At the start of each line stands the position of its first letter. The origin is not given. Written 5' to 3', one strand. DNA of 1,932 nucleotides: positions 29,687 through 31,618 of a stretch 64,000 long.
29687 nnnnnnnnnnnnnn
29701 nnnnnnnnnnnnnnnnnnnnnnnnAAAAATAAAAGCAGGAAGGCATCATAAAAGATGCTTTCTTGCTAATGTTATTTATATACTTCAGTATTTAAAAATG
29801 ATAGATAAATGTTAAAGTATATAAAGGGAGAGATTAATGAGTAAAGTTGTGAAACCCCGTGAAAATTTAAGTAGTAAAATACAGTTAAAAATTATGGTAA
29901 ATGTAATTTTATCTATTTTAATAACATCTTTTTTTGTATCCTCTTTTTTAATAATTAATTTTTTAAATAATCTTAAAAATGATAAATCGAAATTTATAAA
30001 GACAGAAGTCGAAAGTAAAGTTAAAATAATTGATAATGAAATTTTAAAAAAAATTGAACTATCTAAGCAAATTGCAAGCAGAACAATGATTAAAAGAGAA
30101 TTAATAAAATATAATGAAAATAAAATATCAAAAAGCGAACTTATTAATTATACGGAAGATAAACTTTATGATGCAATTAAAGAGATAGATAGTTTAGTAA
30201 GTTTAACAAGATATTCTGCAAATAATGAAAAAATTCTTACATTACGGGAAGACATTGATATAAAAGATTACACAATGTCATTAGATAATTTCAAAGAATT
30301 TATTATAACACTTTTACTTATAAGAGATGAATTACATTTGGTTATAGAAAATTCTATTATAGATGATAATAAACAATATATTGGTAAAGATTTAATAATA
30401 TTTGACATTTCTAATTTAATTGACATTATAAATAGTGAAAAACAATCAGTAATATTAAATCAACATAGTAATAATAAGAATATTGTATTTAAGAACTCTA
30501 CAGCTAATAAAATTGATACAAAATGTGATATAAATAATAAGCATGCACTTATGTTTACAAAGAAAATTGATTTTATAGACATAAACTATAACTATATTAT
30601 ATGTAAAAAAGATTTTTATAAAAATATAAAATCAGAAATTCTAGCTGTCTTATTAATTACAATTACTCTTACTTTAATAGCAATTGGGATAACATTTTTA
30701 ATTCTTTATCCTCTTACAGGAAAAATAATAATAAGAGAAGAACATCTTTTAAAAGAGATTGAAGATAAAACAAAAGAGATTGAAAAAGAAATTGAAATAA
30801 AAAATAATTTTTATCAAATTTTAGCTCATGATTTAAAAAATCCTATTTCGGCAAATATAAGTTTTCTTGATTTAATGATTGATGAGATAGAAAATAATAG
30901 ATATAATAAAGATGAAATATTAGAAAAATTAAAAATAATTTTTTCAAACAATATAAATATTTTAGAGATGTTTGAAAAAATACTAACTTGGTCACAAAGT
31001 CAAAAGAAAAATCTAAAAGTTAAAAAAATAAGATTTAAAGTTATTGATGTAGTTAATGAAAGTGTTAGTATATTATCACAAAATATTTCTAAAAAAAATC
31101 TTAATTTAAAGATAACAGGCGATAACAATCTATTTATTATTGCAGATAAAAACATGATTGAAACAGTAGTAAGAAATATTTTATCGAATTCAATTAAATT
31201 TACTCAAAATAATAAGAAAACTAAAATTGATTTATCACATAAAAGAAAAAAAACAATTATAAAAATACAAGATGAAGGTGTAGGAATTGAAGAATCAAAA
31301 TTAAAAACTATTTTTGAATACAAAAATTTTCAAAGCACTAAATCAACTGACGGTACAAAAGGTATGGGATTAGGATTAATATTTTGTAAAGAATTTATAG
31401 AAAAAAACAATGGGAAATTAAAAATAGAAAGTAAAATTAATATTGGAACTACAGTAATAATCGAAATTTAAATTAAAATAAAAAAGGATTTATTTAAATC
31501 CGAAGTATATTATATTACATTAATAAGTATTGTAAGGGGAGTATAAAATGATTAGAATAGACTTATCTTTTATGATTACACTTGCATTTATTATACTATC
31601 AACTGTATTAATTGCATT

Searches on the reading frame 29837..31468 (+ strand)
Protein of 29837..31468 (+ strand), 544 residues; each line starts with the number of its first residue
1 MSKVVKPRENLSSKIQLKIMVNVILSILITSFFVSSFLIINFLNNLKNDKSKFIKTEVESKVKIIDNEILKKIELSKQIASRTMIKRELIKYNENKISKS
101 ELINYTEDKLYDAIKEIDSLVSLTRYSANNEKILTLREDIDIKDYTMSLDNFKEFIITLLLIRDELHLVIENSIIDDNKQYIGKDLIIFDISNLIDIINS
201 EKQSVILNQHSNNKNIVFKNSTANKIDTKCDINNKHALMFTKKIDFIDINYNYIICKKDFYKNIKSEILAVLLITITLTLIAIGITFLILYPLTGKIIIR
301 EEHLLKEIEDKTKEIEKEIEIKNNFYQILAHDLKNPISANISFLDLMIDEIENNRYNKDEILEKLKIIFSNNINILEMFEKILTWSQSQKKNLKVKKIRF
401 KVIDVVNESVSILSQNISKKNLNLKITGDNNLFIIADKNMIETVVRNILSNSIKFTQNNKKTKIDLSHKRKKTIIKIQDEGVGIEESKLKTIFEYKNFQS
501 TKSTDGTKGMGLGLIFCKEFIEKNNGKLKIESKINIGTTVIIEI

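Call 22: search_protein_families(library=pfam, proteins=[window:29837-31468:+], max_evalue=0.001)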
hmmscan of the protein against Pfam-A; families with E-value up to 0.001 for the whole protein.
window:29837-31468:+ (544 aa): 3 families
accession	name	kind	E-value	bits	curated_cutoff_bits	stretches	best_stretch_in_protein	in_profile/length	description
PF02518.31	HATPase_c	-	9.2e-20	71.6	26.4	1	437-543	2-106/111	Histidine kinase-, DNA gyrase B-, and HSP90-like ATPase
PF00512.31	HisKA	-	1.3e-05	25.5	26.9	1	322-389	2-64/66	His Kinase A (phospho-acceptor) domain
PF13589.12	HATPase_c_3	-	1.6e-05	25.4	25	1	442-514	4-82/137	Histidine kinase-, DNA gyrase B-, and HSP90-like ATPase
